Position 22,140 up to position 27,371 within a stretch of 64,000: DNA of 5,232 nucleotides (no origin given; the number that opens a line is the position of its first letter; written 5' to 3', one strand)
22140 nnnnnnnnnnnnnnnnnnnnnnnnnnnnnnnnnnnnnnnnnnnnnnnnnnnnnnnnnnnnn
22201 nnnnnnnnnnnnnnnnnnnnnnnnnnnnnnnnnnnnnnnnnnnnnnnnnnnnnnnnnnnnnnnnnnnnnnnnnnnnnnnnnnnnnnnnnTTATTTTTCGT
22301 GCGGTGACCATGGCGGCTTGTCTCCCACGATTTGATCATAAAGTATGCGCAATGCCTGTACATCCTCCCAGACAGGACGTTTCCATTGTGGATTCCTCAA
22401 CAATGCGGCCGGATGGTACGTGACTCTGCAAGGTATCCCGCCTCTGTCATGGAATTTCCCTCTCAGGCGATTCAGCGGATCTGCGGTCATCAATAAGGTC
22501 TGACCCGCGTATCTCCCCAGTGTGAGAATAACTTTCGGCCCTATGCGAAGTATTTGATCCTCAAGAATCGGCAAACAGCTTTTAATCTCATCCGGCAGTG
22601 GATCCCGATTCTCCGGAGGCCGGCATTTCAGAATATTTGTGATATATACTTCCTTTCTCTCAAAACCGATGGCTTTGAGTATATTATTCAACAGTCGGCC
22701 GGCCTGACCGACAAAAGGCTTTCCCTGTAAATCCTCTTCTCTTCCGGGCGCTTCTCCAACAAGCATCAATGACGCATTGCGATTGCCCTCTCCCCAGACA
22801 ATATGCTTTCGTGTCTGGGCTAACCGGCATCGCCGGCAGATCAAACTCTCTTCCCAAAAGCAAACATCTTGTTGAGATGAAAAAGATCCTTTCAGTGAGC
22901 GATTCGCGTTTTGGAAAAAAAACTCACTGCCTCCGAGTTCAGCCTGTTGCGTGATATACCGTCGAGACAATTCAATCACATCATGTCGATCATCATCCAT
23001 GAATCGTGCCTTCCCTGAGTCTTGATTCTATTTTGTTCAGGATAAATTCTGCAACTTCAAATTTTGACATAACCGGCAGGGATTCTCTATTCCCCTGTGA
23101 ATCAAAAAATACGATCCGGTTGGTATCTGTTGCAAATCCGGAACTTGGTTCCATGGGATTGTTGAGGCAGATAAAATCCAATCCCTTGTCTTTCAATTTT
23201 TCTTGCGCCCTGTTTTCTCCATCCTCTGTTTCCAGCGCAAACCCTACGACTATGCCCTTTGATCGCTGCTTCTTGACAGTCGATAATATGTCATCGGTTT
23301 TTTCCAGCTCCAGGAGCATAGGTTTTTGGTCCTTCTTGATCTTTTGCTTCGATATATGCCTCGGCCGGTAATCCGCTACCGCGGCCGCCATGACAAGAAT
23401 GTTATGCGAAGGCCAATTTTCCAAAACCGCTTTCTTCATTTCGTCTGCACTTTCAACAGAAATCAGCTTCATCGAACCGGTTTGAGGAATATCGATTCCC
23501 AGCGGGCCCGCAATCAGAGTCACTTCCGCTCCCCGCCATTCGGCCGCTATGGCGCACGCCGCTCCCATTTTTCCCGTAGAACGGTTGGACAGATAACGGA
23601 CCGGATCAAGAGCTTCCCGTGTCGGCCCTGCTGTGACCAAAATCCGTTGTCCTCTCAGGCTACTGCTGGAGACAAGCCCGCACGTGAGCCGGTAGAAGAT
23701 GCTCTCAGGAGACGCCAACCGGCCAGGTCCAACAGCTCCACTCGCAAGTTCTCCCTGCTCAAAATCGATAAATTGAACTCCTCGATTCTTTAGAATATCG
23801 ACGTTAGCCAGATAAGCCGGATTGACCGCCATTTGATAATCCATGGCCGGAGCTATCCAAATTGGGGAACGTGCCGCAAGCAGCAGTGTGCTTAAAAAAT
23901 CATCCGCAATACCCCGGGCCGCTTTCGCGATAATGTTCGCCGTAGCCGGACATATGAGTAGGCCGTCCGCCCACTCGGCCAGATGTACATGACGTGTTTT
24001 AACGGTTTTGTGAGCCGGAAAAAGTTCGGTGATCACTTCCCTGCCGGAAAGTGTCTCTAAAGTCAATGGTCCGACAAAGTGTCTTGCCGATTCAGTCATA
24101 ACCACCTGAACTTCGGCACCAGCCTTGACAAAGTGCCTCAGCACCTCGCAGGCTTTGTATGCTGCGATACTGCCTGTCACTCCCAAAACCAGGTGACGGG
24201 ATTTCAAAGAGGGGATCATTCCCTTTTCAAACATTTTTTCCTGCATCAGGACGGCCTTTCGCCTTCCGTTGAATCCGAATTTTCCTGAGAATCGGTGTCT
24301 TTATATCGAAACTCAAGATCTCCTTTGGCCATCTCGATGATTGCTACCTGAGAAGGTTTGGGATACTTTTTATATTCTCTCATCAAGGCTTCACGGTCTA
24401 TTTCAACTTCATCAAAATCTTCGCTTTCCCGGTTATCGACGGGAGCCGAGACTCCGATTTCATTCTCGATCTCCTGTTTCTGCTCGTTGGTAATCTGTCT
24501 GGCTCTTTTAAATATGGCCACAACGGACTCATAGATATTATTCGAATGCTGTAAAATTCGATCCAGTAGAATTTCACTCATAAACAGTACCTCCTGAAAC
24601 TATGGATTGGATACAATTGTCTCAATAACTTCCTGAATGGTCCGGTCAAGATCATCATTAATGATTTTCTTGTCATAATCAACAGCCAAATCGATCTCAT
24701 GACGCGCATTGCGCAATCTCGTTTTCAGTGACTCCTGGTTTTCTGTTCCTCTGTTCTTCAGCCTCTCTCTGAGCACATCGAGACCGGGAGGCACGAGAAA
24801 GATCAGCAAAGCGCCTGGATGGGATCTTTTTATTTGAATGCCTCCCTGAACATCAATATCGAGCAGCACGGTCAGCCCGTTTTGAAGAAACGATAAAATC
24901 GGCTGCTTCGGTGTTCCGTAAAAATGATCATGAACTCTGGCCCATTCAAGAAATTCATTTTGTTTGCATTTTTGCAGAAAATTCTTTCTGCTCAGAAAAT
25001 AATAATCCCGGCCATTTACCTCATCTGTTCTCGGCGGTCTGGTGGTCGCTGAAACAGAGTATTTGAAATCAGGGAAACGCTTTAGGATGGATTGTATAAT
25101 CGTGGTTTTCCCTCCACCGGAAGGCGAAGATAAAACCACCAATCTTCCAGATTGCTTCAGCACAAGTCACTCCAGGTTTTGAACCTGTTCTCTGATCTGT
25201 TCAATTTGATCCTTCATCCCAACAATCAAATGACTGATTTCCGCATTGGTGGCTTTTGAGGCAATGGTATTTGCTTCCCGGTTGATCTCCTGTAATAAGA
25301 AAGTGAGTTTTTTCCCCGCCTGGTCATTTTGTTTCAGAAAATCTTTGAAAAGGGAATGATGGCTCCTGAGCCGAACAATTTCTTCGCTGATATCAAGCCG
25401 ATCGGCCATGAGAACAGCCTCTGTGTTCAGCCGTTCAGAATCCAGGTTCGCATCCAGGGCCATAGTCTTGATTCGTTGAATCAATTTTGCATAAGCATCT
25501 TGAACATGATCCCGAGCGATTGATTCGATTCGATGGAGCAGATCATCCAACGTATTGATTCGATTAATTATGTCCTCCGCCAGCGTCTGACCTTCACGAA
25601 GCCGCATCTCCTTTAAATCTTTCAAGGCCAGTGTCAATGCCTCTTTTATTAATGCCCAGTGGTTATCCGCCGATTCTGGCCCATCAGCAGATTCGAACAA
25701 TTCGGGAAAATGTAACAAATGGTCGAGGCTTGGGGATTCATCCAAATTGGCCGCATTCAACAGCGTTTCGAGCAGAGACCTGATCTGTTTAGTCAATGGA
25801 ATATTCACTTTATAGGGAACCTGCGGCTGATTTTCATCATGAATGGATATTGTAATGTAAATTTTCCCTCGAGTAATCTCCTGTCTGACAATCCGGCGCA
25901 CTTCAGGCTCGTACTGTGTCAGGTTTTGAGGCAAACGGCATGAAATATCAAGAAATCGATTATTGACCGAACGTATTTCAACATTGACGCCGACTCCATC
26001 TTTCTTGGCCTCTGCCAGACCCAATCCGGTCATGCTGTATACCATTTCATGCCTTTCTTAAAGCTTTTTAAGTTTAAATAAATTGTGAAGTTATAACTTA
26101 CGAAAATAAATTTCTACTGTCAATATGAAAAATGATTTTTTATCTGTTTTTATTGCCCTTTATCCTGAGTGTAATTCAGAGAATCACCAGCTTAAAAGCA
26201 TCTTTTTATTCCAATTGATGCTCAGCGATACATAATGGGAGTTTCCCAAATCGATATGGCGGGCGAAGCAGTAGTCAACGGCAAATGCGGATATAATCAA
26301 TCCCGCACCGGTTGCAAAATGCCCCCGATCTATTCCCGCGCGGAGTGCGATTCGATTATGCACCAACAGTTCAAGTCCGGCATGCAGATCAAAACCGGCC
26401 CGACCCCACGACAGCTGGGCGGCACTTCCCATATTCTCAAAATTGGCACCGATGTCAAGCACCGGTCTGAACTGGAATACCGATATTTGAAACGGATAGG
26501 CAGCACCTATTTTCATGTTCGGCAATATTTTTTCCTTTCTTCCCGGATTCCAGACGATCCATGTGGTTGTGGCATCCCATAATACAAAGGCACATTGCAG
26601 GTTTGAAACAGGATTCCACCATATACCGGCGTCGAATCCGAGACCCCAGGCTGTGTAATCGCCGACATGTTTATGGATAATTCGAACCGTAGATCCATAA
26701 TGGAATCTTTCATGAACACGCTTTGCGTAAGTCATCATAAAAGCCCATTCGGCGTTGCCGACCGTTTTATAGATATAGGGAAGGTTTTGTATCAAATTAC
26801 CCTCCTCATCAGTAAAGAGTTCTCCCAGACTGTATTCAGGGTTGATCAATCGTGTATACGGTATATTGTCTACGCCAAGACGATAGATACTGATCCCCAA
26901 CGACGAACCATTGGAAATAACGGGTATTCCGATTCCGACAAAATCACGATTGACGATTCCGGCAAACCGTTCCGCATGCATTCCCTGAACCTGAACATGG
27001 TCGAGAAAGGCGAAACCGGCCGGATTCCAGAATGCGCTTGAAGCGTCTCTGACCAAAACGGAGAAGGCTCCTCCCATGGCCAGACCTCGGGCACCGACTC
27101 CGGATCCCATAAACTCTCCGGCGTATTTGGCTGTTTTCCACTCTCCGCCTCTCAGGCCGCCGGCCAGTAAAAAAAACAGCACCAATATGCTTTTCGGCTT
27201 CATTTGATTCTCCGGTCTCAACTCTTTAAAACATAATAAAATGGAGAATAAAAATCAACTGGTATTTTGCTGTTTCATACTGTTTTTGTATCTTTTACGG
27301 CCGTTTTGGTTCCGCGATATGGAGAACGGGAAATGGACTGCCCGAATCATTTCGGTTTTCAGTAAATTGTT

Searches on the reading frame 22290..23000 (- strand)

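Call 11: search_protein_families(library=pfam, proteins=[window:22290-23000:-], max_evalue=0.001)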
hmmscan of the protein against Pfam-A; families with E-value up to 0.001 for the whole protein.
window:22290-23000:- (236 aa): 1 family
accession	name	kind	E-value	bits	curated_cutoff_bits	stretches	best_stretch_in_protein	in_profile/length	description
PF03167.25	UDG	-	2.2e-38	132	24.3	1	70-214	2-140/141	Uracil DNA glycosylase superfamily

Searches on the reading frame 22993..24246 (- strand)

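Call 11: search_protein_families(library=pfam, proteins=[window:22993-24246:-], max_evalue=0.001)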
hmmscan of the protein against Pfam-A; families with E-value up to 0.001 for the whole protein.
window:22993-24246:- (417 aa): 2 families
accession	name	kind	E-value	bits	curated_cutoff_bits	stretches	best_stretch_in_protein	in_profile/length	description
PF04127.22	DFP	-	1e-66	224.7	22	1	197-380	1-185/186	DNA/pantothenate metabolism flavoprotein C-terminal domain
PF02441.25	Flavoprotein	-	1.8e-29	102.9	22.7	1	18-180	2-151/162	Flavoprotein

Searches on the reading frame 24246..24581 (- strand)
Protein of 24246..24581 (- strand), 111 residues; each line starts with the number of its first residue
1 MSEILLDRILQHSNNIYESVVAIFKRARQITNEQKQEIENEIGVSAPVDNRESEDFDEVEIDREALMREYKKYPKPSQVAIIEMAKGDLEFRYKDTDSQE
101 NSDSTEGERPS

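Call 11: search_protein_families(library=pfam, proteins=[window:24246-24581:-], max_evalue=0.001)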
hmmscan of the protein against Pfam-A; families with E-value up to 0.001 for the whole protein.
window:24246-24581:- (111 aa): 1 family
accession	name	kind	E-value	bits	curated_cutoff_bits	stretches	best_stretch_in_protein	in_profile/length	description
PF01192.27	RNA_pol_Rpb6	-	1.4e-09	38.2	26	1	8-90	1-52/53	RNA polymerase Rpb6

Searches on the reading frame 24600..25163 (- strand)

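Call 11: search_protein_families(library=pfam, proteins=[window:24600-25163:-], max_evalue=0.001)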
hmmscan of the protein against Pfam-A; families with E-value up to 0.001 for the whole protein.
window:24600-25163:- (187 aa): 1 family
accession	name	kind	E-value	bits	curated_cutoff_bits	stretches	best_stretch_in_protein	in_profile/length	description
PF00625.27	Guanylate_kin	-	2.2e-47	161.6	25.2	1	6-183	2-179/182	Guanylate kinase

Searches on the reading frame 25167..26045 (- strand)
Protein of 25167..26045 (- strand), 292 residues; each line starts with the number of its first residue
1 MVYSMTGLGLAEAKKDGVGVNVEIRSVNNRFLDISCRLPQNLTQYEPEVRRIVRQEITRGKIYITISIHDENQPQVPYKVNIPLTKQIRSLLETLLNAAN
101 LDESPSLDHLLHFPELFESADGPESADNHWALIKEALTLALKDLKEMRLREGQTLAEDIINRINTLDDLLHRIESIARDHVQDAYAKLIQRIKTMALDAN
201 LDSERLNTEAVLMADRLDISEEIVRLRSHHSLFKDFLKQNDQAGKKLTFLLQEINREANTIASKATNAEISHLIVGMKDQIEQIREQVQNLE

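Call 11: search_protein_families(library=pfam, proteins=[window:25167-26045:-], max_evalue=0.001)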
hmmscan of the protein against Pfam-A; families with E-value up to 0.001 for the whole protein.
window:25167-26045:- (292 aa): 2 families
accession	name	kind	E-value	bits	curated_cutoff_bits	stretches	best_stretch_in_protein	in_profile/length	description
PF03755.18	YicC-like_N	-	1.5e-41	142.8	25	1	2-156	1-155/156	Endoribonuclease YicC-like, N-terminal region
PF08340.16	YicC-like_C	-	7.9e-40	136.2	27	1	174-292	2-120/120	Endoribonuclease YicC-like, C-terminal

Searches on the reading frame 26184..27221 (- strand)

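Call 11: search_protein_families(library=pfam, proteins=[window:26184-27221:-], max_evalue=0.001)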
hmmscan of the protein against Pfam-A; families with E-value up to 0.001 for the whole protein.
window:26184-27221:- (345 aa): 0 families

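Call 73: search_protein_families(library=ncbifam, proteins=[window:26184-27221:-], max_evalue=0.01)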
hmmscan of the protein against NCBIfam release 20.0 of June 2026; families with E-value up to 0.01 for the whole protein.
window:26184-27221:- (345 aa): 4 families
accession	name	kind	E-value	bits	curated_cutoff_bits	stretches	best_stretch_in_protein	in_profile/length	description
NF052325.1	PorVQ2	equivalog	2.4e-47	161.6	325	1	27-226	19-207/354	putative type IX sorting system protein PorV2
NF033709.1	PorV_fam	subfamily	2.9e-26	92.8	90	1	36-337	5-326/326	PorV/PorQ family protein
NF033711.1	T9SS_PorQ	equivalog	4.3e-15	55.6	220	1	157-244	126-213/335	type IX secretion system protein PorQ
NF033710.1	T9SS_OM_PorV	equivalog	0.00042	19.6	250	0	39-76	30-67/367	type IX secretion system outer membrane channel protein PorV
